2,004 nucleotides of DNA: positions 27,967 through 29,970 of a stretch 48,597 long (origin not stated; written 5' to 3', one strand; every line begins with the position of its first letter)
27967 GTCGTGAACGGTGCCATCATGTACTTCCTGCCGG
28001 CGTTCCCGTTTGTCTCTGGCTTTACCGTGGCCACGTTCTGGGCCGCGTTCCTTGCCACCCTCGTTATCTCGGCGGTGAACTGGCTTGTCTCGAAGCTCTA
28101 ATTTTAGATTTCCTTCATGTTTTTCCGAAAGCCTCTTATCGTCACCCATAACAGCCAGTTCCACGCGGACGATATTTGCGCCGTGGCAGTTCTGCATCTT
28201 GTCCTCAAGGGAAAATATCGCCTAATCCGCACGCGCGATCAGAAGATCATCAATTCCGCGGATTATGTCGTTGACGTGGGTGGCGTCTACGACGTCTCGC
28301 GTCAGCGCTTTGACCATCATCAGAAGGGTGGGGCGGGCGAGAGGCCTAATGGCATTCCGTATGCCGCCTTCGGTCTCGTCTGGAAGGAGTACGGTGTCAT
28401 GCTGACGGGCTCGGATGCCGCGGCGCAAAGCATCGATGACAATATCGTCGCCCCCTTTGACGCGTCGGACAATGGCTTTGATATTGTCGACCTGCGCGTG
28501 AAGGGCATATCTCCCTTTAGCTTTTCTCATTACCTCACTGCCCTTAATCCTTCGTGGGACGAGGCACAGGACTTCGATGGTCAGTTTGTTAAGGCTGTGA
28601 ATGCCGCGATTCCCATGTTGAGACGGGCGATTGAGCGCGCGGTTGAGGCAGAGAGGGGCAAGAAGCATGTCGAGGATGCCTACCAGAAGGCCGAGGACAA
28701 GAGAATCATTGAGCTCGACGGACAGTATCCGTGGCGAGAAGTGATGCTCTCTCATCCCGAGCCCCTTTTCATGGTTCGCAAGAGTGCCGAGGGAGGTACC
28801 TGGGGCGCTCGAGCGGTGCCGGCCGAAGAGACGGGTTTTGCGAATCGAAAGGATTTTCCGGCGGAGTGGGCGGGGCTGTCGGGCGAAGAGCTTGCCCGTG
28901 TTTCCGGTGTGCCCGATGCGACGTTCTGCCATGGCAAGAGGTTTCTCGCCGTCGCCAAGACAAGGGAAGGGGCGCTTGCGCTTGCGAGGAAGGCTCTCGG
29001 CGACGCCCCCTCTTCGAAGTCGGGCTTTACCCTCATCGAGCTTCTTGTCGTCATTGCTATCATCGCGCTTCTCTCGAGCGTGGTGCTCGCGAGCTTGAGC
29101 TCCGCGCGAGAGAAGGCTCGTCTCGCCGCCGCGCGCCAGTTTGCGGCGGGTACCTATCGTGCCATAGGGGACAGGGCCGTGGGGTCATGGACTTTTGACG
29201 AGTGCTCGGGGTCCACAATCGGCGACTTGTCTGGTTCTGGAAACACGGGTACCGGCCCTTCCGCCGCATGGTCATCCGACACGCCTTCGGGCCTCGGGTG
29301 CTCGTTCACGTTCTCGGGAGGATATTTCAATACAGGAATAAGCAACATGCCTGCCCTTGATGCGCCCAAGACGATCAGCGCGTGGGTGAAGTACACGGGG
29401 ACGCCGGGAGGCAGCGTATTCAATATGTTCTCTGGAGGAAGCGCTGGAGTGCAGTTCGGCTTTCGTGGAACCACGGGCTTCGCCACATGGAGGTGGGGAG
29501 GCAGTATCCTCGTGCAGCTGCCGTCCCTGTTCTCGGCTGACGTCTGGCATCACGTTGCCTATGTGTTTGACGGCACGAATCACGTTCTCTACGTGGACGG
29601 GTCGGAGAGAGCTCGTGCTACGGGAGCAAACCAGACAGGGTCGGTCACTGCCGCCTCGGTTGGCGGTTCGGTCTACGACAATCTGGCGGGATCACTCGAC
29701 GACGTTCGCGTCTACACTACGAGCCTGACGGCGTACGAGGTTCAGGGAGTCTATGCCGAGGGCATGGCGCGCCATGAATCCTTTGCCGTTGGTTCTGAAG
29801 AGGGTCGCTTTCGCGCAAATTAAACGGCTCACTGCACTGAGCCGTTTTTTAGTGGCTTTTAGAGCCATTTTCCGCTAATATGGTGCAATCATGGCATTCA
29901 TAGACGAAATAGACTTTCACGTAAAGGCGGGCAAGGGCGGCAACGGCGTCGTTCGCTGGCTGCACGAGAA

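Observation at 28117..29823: MYG1/UPF0160 hydrolase domain fused in-frame to a type IV prepilin signal and a LamG pilin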

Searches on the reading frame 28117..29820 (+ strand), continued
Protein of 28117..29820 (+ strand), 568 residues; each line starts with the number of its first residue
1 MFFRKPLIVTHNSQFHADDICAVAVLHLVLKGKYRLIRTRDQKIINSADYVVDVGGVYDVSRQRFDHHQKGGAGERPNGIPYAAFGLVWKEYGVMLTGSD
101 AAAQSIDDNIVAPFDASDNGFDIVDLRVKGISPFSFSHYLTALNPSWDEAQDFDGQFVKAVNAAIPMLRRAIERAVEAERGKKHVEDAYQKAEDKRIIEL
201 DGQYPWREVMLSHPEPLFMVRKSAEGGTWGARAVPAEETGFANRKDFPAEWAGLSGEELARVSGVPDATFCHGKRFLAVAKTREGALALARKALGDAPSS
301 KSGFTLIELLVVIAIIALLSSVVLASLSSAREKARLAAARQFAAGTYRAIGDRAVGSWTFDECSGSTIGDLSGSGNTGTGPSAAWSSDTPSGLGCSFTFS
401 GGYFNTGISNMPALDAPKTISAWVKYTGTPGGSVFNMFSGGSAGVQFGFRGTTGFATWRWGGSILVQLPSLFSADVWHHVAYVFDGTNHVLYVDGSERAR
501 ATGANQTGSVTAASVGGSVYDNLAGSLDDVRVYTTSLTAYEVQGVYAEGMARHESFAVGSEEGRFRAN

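Call 31: find_related_loci(query=window:28117-29820:+, collection=genome_contigs, flank=10000)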
Query window:28117-29820:+ (568 aa) in genome_contigs; peptide patterns used: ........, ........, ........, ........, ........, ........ (x = any residue, [..] = any of these).
35 stretches matched a pattern; 7 encode a relative of the query (tblastn E <= 1e-3); 7 distinct loci.
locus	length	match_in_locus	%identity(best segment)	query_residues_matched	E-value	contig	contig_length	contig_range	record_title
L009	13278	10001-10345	32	432-532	7e-9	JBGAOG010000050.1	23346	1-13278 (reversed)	MAG: Phycisphaerales bacterium isolate MAG_AAO_AS.2 AAOAS-2_NODE_50_length_23346_cov_4.785380, whole genome shotgun sequ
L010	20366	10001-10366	30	436-558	1e-6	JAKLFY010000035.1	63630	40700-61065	MAG: Verrucomicrobia bacterium isolate RA.bin27 RA.bin27_35, whole genome shotgun sequence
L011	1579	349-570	35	465-532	1e-6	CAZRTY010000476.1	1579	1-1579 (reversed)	MAG TPA_asm: uncultured Rhodothermales bacterium isolate SRP220891_co3_21 genome assembly, contig: NODE_235948_length_15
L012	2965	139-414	34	475-558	3e-6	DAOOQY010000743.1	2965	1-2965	MAG TPA_asm: Verrucomicrobiota bacterium isolate AMR_MDS_2559 NODE_40166_length_2965_cov_4.321993, whole genome shotgun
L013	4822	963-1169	35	470-532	8e-6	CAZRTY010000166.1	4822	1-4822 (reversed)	MAG TPA_asm: uncultured Rhodothermales bacterium isolate SRP220891_co3_21 genome assembly, contig: NODE_37309_length_482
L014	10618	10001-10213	31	475-543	3e-5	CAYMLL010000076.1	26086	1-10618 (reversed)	MAG TPA_asm: uncultured Planctomycetia bacterium isolate binchicken_co141_357 genome assembly, contig: NODE_8343_length_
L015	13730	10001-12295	28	367-564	7e-8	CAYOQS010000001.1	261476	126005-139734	MAG TPA_asm: uncultured Methanosarcinales archaeon isolate SRP332253_co2_156 genome assembly, contig: NODE_14_length_261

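Call 32: find_related_loci(query=window:28117-29820:+, collection=metagenome_contigs, flank=6000)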
Query window:28117-29820:+ (568 aa) in metagenome_contigs; peptide patterns used: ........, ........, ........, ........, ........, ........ (x = any residue, [..] = any of these).
122 stretches matched a pattern; 8 encode a relative of the query (tblastn E <= 1e-3); 8 distinct loci.
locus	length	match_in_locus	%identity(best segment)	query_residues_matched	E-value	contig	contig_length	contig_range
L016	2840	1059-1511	34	396-542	2e-17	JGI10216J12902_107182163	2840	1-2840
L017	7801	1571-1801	41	471-543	8e-11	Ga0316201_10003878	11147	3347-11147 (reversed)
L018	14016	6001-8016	29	349-547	7e-9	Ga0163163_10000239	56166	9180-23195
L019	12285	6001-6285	37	470-550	5e-8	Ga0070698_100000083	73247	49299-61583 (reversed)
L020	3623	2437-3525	27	364-547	3e-7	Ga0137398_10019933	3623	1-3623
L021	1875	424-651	35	462-532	3e-7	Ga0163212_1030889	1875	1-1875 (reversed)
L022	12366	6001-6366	30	436-558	1e-6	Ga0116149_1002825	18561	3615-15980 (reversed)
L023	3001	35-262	33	473-542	5e-5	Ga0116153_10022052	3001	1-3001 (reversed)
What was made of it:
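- Tried and rejected: Scans of GTDB representative genomes and JGI metagenomes with the fused protein returned only distant LamG hits (calls 31, 32).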

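Call 62: predict_structure(alignment_id=A5)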
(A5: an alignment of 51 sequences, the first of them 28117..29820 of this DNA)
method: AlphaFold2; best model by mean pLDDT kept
length: 568 residues; sequences in the alignment: 51
mean_pLDDT: 78.9   pTM: 0.48
mean pLDDT of the five models: 78.9, 78.0, 77.6, 75.7, 73.1
residues with pLDDT >= 90: 163; 70-90: 274; 50-70: 82; < 50: 49
segments of 3 or more residues with pLDDT < 50: 131-134, 296-304, 542-568
pLDDT, mean of each block of 10 residues (from residue 1): 78 88 97 93 88 70 75 77 91 95 88 81 54 64 84 93 94 87 87 86 66 81 75 66 61 79 83 63 87 59 55 71 58 76 78 91 90 93 87 89 91 92 87 87 80 71 80 86 90 85 86 88 92 78 43 40 35
secondary structure, 60 per line:
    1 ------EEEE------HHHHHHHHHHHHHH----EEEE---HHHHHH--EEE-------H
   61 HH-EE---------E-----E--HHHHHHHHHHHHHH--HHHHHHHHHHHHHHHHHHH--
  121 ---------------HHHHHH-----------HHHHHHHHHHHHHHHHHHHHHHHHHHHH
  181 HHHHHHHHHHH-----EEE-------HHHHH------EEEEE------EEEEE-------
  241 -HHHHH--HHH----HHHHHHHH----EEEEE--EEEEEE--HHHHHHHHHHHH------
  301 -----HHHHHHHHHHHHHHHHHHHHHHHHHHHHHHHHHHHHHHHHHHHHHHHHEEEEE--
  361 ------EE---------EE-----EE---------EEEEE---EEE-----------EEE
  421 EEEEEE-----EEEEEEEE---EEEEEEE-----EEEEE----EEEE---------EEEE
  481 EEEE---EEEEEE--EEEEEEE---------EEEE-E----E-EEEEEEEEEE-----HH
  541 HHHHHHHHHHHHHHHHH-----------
elements in order: E7-10 H17-30 E35-38 H42-47 E50-52 H84-97 H100-118 H136-141 H153-191 E197-199 H207-211 E218-222 E229-233 H242-246 H256-263 E268-272 E275-280 H283-294 H306-353 E354-358 E396-400 E404-406 E418-426 E432-439 E443-449 E455-459 E464-467 E477-484 E488-493 E496-502 E512-515 E524-533 H539-557
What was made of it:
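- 29005..29025 (+): Seven-residue linker APSSKSG (residues 297-303). It is the remnant of the intergenic spacer and/or pilin leader and ends in Gly-1 of the prepilin cleavage site. This is the only inter-domain segment with pLDDT below 50 (296-304) in the full-length model (call 62).
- On Type IV pilin (class III signal peptide): Alpha1 helix at 306-353 (call 62).
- The last MYG1 helix is 283-294 and the pilin alpha1 helix is 306-353 (call 62). Only about 7-11 flexible residues separate the last MYG1 helix from F304 (call 62).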

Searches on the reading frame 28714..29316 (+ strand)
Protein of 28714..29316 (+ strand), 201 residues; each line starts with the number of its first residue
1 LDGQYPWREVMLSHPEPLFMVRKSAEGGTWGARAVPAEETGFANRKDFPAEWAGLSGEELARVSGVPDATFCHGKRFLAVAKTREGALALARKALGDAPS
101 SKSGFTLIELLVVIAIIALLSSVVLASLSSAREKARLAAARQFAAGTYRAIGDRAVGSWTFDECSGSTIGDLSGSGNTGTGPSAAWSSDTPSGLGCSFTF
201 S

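Call 46: find_homologous_proteins(query=window:28714-29316:+, max_evalue=1e-8)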
Query window:28714-29316:+ (201 aa): 146 proteins with E <= 1e-8 among 8000 candidates; the best 120 are listed.
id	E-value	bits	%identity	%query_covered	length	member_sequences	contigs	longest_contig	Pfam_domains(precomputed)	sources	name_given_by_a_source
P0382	6.1e-46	175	84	47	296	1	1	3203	PF03690.19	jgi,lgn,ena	-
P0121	4.3e-44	169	87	49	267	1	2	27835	PF07963.18,PF13385.14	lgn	-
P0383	3.0e-43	166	79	47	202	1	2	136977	PF03690.19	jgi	jgi:uncharacterized UPF0160 family protein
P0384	5.1e-43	165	78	47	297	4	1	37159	PF03690.19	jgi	jgi:uncharacterized UPF0160 family protein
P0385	9.8e-43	164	77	47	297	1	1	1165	PF03690.19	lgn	-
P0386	1.4e-42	164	81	46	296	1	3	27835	PF03690.19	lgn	-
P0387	2.9e-42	163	78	47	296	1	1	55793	PF03690.19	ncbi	-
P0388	6.3e-41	159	75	47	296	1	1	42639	PF03690.19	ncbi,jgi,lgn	ncbi:MAG: MYG1 family protein [Candidatus Paceibacterota bacterium]|jgi:uncharacterized UPF0160 fami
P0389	6.1e-40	155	73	47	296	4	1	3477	PF03690.19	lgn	-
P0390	1.7e-37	147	71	48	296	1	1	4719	PF03690.19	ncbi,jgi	jgi:uncharacterized UPF0160 family protein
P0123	1.5e-32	131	71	49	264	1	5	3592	PF07963.18,PF13385.14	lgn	-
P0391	3.6e-30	123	62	52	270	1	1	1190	PF07963.18,PF13385.14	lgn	-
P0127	5.2e-30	123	65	51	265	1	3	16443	PF07963.18,PF13385.14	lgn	-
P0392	6.8e-30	123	65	50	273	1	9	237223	PF07963.18,PF13385.14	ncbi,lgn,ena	-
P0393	1.6e-29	121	62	50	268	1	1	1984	PF07963.18,PF13385.14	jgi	jgi:prepilin-type N-terminal cleavage/methylation domain-containing protein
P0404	2.9e-27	114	59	50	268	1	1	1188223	PF07963.18,PF07953.21,PF13385.14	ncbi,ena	-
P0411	4.0e-26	110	56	50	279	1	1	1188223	PF07963.18,PF13385.14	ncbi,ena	-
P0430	1.7e-23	102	56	50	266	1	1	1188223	PF07963.18,PF13385.14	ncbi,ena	-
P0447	1.5e-21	95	58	49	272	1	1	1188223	PF07963.18,PF13385.14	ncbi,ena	-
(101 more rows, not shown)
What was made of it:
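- Four different members (P0404, P0411, P0430, P0447) are listed with the same 1,188,223-bp longest contig, which suggests several paralogues per genome (call 46).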

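Call 47: find_encoding_contigs(protein=P0382, flank=4000, max_places=3)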
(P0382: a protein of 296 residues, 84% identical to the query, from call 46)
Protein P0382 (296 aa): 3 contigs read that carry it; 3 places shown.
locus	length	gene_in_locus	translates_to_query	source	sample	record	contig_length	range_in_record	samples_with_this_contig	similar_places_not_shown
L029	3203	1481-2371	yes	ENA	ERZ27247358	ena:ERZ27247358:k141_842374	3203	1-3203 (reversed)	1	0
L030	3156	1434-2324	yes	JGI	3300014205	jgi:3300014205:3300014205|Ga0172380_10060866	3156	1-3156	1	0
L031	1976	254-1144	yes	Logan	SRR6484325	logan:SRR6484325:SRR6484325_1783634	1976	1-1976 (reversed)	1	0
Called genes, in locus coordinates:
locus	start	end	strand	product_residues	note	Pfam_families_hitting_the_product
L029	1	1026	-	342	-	?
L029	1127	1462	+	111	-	PF04020:Phage_holin_4_2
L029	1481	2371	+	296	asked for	PF03690:MYG1_exonuc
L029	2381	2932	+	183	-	PF01327:Pep_deformylase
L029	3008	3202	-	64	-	?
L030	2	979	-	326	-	?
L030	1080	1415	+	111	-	PF04020:Phage_holin_4_2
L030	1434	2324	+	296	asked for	PF03690:MYG1_exonuc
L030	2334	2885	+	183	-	PF01327:Pep_deformylase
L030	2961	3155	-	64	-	?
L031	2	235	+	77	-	?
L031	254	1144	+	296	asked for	PF03690:MYG1_exonuc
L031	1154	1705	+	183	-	PF01327:Pep_deformylase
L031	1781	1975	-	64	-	?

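Call 48: find_encoding_contigs(protein=P0384, flank=4000, max_places=2)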
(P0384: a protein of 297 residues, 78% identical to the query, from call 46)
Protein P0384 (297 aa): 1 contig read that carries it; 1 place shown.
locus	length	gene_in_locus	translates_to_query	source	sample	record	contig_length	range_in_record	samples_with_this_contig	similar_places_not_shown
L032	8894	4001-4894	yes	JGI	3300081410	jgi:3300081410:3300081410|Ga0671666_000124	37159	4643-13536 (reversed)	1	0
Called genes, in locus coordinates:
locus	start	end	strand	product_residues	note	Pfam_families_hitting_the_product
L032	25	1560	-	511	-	PF01676:Metalloenzyme, PF06415:iPGM_N, PF01663:Phosphodiest (weak)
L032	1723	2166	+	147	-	-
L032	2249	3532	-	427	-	PF03952:Enolase_N, PF00113:Enolase_C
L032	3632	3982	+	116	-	PF04020:Phage_holin_4_2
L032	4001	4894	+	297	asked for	PF03690:MYG1_exonuc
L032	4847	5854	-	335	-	PF01757:Acyl_transf_3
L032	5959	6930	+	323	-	PF01018:GTP1_OBG, PF03193:RsgA_GTPase (faint), PF01926:MMR_HSR1, PF02421:FeoB_N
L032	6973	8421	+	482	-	PF02934:GatB_N, PF02637:GatB_Yqey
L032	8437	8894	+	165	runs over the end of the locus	PF02643:DUF192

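Call 49: find_encoding_contigs(protein=P0387, flank=4000, max_places=2)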
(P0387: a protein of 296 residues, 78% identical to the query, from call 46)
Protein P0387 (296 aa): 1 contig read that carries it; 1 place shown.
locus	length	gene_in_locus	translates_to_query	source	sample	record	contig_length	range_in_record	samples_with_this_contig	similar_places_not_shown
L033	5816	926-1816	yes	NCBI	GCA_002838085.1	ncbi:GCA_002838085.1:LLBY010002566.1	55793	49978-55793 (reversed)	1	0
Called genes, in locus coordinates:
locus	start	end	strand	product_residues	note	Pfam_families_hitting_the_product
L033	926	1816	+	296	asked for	PF03690:MYG1_exonuc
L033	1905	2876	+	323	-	PF01018:GTP1_OBG, PF01926:MMR_HSR1, PF02421:FeoB_N, PF03193:RsgA_GTPase (faint)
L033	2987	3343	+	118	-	-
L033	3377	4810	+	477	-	PF02934:GatB_N, PF02637:GatB_Yqey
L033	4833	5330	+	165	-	PF02643:DUF192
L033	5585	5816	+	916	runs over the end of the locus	PF03477:ATP-cone, PF00317:Ribonuc_red_lgN, PF02867:Ribonuc_red_lgC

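Call 50: find_encoding_contigs(protein=P0388, flank=4000, max_places=2)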
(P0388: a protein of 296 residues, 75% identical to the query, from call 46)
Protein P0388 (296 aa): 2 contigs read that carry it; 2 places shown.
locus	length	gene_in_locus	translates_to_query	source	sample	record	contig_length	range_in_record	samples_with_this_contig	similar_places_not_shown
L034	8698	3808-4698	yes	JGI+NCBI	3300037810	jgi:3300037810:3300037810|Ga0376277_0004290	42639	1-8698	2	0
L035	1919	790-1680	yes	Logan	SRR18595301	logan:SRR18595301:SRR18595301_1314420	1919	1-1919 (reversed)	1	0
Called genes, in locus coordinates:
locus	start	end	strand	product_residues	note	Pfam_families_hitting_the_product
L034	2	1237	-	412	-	PF01676:Metalloenzyme, PF06415:iPGM_N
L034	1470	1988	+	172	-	-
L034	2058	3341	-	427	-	PF03952:Enolase_N, PF00113:Enolase_C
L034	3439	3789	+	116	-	PF04020:Phage_holin_4_2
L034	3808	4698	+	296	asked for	PF03690:MYG1_exonuc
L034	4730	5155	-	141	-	-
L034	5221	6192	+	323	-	PF01018:GTP1_OBG, PF03193:RsgA_GTPase (faint), PF01926:MMR_HSR1, PF02421:FeoB_N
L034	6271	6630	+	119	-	-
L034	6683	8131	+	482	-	PF02934:GatB_N, PF02637:GatB_Yqey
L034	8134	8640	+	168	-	PF02643:DUF192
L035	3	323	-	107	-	?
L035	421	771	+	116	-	PF04020:Phage_holin_4_2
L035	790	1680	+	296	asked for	PF03690:MYG1_exonuc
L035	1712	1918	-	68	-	?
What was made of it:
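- The slot is an accessory, variable position (calls 48-50).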
